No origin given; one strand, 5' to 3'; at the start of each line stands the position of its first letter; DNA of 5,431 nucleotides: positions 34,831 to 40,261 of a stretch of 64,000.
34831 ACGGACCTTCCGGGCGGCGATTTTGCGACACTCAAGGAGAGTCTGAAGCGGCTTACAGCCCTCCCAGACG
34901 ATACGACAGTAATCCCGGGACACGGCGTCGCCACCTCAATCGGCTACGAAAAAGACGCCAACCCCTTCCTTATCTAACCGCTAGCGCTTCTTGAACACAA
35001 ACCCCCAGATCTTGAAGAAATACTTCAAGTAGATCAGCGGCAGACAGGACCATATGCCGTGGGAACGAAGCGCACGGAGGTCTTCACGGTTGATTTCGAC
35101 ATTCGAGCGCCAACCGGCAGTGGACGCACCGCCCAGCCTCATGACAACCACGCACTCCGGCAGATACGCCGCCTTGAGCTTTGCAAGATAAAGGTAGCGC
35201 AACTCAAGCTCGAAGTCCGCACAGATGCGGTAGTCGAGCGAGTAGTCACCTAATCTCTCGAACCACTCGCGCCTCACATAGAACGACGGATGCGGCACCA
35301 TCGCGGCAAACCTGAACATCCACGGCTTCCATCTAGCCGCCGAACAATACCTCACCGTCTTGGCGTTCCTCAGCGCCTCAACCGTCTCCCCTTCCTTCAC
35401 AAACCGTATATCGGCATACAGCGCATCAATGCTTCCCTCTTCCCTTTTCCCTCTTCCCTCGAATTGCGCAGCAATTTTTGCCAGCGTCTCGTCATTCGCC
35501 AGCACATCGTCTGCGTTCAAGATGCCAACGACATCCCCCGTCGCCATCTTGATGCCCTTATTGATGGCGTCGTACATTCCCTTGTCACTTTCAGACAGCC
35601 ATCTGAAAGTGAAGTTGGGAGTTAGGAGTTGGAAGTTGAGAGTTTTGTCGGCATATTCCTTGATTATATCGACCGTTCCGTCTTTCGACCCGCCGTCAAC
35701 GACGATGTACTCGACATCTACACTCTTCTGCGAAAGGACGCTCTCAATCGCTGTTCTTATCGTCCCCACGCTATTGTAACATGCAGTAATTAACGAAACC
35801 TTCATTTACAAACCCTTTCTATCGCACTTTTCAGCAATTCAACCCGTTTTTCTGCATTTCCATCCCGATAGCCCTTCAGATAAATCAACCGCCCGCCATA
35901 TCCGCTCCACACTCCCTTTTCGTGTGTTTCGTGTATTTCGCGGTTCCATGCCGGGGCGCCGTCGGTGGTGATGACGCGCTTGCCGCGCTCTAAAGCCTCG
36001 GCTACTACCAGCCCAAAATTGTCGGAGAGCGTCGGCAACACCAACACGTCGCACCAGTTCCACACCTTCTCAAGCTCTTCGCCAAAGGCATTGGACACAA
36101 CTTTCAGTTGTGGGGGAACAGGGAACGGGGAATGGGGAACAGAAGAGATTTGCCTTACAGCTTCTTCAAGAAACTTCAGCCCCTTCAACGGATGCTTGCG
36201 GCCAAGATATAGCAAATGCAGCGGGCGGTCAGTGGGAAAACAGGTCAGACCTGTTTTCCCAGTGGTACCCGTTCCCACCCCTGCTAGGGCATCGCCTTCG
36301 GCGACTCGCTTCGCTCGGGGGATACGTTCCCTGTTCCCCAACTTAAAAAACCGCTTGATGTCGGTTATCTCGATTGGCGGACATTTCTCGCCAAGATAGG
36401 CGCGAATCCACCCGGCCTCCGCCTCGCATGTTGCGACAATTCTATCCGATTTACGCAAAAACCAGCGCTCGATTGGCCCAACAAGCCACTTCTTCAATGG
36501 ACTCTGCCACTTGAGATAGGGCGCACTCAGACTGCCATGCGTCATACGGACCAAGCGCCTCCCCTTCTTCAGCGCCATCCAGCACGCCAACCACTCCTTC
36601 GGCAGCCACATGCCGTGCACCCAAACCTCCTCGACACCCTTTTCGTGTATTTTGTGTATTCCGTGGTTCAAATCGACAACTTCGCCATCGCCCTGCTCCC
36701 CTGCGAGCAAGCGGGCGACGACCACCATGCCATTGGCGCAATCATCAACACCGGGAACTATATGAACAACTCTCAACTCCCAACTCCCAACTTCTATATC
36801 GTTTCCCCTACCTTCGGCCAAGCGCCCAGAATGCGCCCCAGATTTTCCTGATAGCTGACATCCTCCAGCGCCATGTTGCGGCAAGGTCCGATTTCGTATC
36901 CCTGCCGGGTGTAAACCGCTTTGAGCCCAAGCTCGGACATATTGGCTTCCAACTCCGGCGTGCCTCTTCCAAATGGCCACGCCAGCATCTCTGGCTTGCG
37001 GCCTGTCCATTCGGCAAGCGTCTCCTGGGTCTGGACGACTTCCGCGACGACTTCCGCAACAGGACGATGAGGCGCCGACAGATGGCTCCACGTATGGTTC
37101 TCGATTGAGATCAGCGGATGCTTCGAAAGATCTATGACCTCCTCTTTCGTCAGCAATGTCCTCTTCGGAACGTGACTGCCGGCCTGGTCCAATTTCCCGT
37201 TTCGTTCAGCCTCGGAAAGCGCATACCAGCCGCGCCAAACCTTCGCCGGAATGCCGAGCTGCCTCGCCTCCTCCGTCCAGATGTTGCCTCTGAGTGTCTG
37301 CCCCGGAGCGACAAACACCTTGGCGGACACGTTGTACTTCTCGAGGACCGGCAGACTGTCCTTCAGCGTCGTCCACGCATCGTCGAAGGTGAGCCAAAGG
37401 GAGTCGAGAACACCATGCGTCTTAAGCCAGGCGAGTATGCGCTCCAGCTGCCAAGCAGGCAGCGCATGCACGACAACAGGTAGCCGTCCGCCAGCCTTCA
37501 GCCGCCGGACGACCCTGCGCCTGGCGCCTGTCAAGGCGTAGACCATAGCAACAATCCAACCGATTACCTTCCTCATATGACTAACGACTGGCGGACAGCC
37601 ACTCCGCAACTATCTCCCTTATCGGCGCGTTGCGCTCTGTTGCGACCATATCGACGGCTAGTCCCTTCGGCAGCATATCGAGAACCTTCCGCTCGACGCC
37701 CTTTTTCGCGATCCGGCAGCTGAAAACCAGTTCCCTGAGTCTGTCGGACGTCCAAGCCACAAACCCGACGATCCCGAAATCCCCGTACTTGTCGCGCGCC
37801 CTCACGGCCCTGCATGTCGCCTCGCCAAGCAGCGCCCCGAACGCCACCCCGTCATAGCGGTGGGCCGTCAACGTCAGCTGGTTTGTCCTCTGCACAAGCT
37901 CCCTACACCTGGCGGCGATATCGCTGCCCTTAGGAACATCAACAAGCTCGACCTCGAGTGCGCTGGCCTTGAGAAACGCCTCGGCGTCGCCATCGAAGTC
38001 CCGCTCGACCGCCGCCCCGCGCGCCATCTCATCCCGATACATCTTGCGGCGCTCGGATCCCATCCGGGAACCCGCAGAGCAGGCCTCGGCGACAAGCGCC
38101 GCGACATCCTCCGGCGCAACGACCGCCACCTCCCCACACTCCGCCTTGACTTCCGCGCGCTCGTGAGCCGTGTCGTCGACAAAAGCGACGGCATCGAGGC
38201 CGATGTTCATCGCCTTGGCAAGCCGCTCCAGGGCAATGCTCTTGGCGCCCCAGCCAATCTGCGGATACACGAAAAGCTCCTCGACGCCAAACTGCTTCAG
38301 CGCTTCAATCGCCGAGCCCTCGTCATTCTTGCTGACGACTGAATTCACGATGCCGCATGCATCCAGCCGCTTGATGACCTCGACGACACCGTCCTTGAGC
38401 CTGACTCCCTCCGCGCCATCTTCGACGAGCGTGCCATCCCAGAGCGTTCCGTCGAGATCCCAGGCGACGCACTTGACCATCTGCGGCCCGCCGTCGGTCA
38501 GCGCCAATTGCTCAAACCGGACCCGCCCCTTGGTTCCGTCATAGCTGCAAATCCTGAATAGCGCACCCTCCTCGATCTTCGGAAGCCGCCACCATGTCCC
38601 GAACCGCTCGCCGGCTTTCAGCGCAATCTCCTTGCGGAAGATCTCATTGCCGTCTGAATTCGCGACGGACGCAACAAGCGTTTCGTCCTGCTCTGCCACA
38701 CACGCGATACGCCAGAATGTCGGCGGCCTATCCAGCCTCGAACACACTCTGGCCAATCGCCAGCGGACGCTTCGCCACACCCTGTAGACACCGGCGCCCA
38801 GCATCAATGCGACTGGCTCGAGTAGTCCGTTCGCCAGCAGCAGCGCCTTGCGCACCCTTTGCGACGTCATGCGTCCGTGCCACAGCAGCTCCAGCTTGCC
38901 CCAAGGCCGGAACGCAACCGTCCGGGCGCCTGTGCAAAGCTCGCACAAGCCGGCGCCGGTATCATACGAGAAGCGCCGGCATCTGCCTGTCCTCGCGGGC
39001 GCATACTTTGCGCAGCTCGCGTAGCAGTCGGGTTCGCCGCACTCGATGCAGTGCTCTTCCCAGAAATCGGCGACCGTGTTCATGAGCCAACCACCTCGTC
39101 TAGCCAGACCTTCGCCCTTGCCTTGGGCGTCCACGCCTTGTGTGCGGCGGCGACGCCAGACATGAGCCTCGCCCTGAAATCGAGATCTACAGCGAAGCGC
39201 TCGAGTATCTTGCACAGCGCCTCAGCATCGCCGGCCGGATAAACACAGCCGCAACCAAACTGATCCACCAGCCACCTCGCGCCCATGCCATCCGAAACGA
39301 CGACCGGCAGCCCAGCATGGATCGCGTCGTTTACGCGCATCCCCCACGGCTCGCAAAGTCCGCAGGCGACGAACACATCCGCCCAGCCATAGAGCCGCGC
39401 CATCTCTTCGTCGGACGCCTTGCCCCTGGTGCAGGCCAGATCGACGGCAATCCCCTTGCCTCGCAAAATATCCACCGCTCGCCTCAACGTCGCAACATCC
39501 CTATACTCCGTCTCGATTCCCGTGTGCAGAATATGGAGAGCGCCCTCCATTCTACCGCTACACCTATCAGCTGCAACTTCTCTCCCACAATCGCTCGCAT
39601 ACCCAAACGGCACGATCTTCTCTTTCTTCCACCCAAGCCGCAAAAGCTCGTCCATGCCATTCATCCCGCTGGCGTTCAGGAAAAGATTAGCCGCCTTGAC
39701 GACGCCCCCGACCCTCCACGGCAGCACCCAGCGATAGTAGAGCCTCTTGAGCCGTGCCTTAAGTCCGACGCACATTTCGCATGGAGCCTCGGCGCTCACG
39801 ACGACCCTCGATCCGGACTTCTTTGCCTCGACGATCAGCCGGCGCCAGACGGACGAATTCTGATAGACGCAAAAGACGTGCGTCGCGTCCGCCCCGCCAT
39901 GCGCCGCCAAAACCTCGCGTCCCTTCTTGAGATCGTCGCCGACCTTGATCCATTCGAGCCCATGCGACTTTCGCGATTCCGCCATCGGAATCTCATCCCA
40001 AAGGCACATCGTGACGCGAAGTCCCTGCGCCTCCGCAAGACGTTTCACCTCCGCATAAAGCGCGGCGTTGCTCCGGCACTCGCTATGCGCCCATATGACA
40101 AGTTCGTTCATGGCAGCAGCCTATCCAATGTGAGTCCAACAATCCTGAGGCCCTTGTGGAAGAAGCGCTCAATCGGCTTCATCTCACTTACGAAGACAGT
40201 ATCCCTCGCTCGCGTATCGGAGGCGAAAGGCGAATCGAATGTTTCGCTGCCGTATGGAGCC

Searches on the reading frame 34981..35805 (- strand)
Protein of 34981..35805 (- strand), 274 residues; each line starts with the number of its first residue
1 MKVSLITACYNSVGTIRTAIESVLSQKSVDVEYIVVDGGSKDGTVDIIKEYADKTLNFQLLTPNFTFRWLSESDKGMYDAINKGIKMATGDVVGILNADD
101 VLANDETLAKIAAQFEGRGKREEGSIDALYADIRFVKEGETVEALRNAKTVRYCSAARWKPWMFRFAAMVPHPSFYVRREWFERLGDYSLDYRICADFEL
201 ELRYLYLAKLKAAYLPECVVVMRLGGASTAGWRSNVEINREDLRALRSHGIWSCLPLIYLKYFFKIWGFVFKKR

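Call 52: search_protein_families(library=pfam, proteins=[window:34981-35805:-], max_evalue=0.001)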
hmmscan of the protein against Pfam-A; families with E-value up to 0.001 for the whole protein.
window:34981-35805:- (274 aa): 3 families
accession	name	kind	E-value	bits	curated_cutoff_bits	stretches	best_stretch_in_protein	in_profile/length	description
PF00535.33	Glycos_transf_2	-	2.4e-24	86.6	23.3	1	4-117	1-105/168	Glycosyl transferase family 2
PF13641.12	Glyco_tranf_2_3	-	5.5e-06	27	27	1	3-116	3-112/230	Glycosyltransferase like family 2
PF10111.15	Glyco_tranf_2_2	-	0.0001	22.3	27.3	1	21-203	17-198/276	Glycosyltransferase like family 2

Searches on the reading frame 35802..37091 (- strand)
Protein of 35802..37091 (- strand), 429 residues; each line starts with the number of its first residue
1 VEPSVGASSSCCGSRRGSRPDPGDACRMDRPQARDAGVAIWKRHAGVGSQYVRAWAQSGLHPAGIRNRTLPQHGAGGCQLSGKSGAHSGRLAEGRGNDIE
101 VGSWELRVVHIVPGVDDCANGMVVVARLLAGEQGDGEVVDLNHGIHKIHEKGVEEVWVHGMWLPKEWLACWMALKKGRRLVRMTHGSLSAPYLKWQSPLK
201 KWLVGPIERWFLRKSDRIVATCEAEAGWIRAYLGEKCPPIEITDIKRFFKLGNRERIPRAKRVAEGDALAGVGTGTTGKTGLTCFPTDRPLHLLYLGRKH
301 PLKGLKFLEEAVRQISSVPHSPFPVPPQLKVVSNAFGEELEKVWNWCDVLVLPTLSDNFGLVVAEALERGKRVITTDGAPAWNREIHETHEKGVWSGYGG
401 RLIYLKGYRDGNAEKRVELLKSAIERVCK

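Call 52: search_protein_families(library=pfam, proteins=[window:35802-37091:-], max_evalue=0.001)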
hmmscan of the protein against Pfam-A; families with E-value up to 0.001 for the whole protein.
window:35802-37091:- (429 aa): 4 families
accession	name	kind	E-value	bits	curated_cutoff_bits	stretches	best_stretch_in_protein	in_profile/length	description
PF13579.12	Glyco_trans_4_4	-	2.4e-10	41.4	29.7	1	149-234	68-146/158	Glycosyl transferase 4-like domain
PF13439.12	Glyco_transf_4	-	1.4e-08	35.4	28.5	1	166-237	83-154/170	Glycosyltransferase Family 4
PF13692.12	Glyco_trans_1_4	-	8.2e-08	33.1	27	1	335-391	67-119/142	Glycosyl transferases group 1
PF00534.26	Glycos_transf_1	-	5.2e-07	29.8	26.4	1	337-394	83-138/172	Glycosyl transferases group 1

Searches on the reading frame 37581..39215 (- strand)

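Call 52: search_protein_families(library=pfam, proteins=[window:37581-39215:-], max_evalue=0.001)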
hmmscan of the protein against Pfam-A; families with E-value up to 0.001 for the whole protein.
window:37581-39215:- (544 aa): 3 families
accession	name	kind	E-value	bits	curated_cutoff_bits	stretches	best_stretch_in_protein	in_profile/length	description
PF00702.32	Hydrolase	-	7.7e-07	30.1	26.4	0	268-350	94-181/191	haloacid dehalogenase-like hydrolase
PF12689.13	Acid_PPase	-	7.1e-05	23.2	27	0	249-358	5-143/169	Acid Phosphatase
PF13419.12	HAD_2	-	0.00011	22.8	23.8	1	269-316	76-123/178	Haloacid dehalogenase-like hydrolase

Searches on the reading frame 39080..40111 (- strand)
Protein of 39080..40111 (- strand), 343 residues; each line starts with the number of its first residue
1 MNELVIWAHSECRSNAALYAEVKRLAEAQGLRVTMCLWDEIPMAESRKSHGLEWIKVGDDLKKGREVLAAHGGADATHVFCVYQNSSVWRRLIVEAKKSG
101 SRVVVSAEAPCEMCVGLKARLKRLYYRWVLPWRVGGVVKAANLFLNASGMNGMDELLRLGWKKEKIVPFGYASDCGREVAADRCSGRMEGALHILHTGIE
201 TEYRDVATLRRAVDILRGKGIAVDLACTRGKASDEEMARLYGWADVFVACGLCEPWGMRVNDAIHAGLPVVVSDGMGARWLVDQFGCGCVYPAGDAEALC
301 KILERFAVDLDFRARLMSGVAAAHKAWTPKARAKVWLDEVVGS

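Call 52: search_protein_families(library=pfam, proteins=[window:39080-40111:-], max_evalue=0.001)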
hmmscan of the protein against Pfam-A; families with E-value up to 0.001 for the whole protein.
window:39080-40111:- (343 aa): 2 families
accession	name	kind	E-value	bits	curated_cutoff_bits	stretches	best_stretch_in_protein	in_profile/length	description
PF00534.26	Glycos_transf_1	-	4.7e-10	39.7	26.4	1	230-315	79-164/172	Glycosyl transferases group 1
PF13692.12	Glyco_trans_1_4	-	3.6e-09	37.5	27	1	230-305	65-138/142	Glycosyl transferases group 1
